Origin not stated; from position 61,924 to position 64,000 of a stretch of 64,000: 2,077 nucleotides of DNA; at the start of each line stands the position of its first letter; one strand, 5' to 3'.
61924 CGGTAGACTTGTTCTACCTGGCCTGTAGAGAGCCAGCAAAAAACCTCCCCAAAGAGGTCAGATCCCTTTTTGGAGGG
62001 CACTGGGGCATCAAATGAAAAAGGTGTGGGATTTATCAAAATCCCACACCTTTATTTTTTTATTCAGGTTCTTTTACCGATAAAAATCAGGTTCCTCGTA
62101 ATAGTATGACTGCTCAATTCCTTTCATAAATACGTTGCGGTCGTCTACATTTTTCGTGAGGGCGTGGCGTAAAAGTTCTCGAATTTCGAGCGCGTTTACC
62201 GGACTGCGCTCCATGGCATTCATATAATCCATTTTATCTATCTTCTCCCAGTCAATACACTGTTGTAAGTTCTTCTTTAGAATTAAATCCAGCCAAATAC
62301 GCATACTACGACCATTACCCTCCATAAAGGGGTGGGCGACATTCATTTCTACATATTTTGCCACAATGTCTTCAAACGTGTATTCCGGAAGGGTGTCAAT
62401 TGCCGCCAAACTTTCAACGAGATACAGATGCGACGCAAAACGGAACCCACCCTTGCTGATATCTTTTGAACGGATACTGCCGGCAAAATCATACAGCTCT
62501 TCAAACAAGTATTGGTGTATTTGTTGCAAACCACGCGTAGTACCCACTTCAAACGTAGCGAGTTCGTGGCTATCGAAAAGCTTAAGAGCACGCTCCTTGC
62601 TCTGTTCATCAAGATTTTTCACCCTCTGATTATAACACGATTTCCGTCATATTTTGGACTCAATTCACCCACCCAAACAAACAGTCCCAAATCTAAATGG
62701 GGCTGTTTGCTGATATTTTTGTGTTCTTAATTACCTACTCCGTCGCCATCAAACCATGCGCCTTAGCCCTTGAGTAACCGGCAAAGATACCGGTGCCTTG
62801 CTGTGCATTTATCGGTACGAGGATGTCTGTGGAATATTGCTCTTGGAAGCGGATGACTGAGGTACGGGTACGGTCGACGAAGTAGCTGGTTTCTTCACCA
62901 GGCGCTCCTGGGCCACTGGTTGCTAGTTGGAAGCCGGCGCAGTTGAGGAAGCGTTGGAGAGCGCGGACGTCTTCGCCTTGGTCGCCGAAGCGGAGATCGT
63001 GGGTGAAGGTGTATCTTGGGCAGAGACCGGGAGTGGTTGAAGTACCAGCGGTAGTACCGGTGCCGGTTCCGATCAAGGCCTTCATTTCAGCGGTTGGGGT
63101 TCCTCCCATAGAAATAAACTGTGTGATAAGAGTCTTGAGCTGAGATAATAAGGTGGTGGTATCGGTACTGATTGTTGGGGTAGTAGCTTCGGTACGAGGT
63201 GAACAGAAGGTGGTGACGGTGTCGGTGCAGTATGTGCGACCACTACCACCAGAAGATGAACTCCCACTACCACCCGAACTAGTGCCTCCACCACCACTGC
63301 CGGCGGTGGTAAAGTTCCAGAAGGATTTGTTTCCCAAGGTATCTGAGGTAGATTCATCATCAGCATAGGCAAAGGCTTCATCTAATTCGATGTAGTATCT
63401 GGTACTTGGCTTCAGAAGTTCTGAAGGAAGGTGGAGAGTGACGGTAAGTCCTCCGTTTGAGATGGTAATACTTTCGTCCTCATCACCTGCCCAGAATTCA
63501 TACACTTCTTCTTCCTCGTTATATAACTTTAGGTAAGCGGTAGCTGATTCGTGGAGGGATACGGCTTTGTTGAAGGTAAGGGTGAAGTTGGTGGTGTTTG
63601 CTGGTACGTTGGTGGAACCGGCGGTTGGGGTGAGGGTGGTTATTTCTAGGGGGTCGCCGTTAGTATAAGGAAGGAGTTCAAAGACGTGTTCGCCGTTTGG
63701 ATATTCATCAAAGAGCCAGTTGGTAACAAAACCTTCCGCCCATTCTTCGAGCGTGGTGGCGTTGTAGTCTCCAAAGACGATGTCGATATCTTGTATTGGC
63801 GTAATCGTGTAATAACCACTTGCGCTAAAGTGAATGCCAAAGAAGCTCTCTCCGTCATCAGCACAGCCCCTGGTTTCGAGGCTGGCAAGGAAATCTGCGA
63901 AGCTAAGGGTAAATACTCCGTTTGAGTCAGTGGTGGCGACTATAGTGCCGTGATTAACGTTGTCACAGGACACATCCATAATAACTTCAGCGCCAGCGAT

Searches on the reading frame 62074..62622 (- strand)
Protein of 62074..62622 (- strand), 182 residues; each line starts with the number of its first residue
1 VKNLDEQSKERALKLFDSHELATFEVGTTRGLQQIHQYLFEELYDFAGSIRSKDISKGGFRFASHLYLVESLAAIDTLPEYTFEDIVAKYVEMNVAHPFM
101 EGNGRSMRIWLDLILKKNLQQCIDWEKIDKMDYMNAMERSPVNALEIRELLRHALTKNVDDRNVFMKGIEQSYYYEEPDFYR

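Call 21: find_encoding_contigs(protein=window:62074-62622:-, flank=10000, max_places=6)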
Protein window:62074-62622:- (182 aa): 6 contigs read that carry it; 6 places shown.
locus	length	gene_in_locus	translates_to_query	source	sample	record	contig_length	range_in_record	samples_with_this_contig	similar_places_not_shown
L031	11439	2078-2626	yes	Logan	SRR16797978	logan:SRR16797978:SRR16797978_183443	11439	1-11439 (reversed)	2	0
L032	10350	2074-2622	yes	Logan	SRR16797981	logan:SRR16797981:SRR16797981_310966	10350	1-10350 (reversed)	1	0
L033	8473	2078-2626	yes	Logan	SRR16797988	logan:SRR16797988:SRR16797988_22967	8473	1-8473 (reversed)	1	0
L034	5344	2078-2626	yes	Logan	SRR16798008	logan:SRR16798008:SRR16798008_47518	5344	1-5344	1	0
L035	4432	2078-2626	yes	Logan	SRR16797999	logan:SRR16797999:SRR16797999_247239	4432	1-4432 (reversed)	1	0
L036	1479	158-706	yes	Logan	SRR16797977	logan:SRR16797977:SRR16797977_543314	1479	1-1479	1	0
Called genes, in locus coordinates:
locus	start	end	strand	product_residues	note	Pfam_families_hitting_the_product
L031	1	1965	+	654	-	?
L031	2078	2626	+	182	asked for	PF02661:Fic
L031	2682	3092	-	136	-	-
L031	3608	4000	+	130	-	PF00410:Ribosomal_S8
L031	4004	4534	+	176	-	PF00347:Ribosomal_L6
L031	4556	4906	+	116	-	PF00861:Ribosomal_L18p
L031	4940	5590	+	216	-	PF00333:Ribosomal_S5, PF03719:Ribosomal_S5_C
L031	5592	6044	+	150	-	PF00828:Ribosomal_L27A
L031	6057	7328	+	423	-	PF00344:SecY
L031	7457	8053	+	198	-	PF00625:Guanylate_kin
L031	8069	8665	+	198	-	PF00406:ADK, PF13207:AAA_17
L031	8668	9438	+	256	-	PF00557:Peptidase_M24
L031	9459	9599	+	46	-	-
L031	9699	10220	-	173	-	-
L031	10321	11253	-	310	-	PF01370:Epimerase, PF05368:NmrA (weak), PF13460:NAD_binding_10, PF16363:GDP_Man_Dehyd (weak)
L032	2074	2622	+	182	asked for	PF02661:Fic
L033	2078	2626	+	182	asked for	PF02661:Fic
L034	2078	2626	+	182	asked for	PF02661:Fic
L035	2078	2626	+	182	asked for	PF02661:Fic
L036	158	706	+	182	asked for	PF02661:Fic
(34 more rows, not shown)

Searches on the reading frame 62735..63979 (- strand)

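Call 79: search_protein_families(library=pfam, proteins=[window:62735-63979:-], max_evalue=0.001)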
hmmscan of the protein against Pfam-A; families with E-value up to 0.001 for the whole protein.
window:62735-63979:- (414 aa): 2 families
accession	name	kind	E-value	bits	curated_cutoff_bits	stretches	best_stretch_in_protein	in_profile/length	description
PF13205.12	Big_5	-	4.9e-11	43.7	23.6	1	109-225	3-105/105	Bacterial Ig-like domain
PF01471.23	PG_binding_1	-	1.1e-06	29.2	23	1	334-382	1-41/57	Putative peptidoglycan binding domain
